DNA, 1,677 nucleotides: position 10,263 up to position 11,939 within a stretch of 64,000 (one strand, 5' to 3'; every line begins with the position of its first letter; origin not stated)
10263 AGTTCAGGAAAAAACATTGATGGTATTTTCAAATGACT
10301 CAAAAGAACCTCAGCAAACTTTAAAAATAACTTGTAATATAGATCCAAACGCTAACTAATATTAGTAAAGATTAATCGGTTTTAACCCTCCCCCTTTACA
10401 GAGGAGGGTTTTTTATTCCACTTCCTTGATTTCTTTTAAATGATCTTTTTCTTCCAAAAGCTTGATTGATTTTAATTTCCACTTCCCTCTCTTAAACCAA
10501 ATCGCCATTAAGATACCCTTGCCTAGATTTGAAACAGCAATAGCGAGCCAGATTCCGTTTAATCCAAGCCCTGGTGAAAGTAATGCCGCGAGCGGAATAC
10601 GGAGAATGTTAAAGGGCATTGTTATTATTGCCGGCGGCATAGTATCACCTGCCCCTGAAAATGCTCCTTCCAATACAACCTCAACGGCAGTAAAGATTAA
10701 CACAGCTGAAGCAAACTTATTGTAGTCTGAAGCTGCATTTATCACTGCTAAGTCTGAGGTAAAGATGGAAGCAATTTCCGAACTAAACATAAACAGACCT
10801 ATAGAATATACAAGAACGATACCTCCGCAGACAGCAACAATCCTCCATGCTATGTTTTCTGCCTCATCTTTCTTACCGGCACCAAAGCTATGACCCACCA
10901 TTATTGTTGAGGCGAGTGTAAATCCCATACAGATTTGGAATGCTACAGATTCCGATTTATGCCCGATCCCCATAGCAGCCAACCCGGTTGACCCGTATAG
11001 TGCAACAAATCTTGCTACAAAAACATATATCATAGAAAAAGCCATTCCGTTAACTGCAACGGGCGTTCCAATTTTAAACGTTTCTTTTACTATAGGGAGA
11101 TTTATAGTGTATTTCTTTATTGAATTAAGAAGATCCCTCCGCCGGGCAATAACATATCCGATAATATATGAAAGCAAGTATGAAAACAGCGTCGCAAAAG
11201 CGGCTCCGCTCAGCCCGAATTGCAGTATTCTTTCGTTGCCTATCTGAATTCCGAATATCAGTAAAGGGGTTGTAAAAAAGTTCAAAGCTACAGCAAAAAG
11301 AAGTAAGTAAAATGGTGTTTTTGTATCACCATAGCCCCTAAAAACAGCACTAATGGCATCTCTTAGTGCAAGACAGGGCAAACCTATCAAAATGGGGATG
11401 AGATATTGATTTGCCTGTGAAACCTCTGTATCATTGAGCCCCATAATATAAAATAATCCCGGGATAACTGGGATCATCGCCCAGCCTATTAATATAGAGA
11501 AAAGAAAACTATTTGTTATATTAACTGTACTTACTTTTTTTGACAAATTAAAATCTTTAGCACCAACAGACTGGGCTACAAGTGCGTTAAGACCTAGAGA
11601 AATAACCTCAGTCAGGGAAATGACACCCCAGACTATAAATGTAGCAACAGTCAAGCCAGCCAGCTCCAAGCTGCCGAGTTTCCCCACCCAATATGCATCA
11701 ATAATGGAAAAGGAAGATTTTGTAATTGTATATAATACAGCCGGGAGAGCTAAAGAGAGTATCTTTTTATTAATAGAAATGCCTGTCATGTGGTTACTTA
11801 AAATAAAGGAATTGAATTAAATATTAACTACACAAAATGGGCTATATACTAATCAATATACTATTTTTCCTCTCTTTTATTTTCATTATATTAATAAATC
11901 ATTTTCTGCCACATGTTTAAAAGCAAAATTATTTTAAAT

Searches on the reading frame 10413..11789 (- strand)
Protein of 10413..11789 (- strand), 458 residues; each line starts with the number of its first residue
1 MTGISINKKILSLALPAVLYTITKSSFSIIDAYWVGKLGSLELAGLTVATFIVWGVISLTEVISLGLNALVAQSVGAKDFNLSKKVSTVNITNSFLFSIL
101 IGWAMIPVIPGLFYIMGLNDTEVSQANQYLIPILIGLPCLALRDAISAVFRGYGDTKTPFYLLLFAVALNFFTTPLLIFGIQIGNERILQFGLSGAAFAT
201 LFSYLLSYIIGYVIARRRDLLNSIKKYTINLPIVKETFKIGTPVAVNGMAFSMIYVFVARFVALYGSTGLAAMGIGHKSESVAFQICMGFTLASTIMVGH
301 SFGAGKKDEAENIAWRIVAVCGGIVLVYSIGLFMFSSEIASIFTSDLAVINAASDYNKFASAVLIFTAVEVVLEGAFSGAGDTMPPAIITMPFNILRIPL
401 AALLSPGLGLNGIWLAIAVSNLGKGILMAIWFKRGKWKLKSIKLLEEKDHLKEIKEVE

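Call 14: search_protein_families(library=pfam, proteins=[window:10413-11789:-])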
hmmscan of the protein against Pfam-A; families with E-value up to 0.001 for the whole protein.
window:10413-11789:- (458 aa): 2 families
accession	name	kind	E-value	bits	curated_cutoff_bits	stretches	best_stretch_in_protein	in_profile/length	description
PF01554.23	MatE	-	2.7e-51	173.9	24.9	2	16-175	1-160/161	MatE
PF03023.19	MurJ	-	9.2e-09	34.9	27.4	1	98-231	292-415/451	Lipid II flippase MurJ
